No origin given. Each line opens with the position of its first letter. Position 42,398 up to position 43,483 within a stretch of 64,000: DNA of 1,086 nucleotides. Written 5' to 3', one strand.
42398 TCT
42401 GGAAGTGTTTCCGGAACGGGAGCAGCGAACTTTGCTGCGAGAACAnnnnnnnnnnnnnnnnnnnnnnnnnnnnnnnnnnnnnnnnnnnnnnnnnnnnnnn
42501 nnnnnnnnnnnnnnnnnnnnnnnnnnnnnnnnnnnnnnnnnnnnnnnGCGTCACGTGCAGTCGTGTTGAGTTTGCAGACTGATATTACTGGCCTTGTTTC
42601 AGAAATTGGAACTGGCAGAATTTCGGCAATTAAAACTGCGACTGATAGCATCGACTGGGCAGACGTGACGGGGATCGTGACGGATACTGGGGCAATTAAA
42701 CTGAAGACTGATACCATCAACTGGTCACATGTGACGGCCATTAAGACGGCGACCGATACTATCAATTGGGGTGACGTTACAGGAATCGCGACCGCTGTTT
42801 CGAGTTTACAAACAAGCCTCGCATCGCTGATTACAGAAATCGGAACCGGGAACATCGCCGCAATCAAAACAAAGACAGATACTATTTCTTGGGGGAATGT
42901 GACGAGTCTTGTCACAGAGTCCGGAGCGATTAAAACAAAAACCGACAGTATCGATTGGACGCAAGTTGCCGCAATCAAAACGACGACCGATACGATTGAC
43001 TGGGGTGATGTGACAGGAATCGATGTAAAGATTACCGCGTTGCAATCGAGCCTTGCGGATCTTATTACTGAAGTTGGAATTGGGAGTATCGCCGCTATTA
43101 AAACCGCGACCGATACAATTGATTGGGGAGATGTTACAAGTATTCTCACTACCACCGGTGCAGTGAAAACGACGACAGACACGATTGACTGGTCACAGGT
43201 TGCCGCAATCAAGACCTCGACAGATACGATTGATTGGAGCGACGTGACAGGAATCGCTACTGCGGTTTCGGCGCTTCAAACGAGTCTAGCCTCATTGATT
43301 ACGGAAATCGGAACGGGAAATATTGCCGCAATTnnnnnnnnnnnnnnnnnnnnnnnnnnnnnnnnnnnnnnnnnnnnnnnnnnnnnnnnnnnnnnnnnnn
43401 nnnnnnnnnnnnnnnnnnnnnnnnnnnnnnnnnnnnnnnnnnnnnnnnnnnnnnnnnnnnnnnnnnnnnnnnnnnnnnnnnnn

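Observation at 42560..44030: Long tandem array of an 11-residue unit (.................) with an 80-aa superperiod inside the 2476-aa membrane protein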

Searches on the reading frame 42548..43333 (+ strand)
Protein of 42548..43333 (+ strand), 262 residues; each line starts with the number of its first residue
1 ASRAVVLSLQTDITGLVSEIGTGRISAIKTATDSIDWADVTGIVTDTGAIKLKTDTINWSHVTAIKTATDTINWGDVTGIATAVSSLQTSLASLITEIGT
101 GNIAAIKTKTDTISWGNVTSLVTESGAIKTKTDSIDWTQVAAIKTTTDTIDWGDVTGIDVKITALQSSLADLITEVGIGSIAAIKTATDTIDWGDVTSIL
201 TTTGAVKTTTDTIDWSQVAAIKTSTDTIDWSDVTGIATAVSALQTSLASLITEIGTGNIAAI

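Call 30: predict_structure(alignment_id=A1)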
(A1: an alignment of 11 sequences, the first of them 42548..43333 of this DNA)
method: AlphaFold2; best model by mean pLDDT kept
length: 262 residues; sequences in the alignment: 11
mean_pLDDT: 50.5   pTM: 0.26
mean pLDDT of the five models: 50.5, 46.6, 44.5, 42.5, 38.4
residues with pLDDT >= 90: 0; 70-90: 8; 50-70: 127; < 50: 127
segments of 3 or more residues with pLDDT < 50: 1-3, 16-34, 70-81, 93-113, 142-159, 168-190, 226-233, 255-262
pLDDT, mean of each block of 10 residues (from residue 1): 49 48 38 54 65 69 56 38 52 43 39 51 55 55 45 42 51 40 39 60 64 65 49 47 58 45 31
secondary structure, 60 per line:
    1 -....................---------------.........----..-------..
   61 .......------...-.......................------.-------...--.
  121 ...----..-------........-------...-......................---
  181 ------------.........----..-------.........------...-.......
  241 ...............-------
elements in order: H2-21 E40-45 E62-67 H78-100 E120-123 E140-144 H156-177 E196-201 E218-223 H234-255
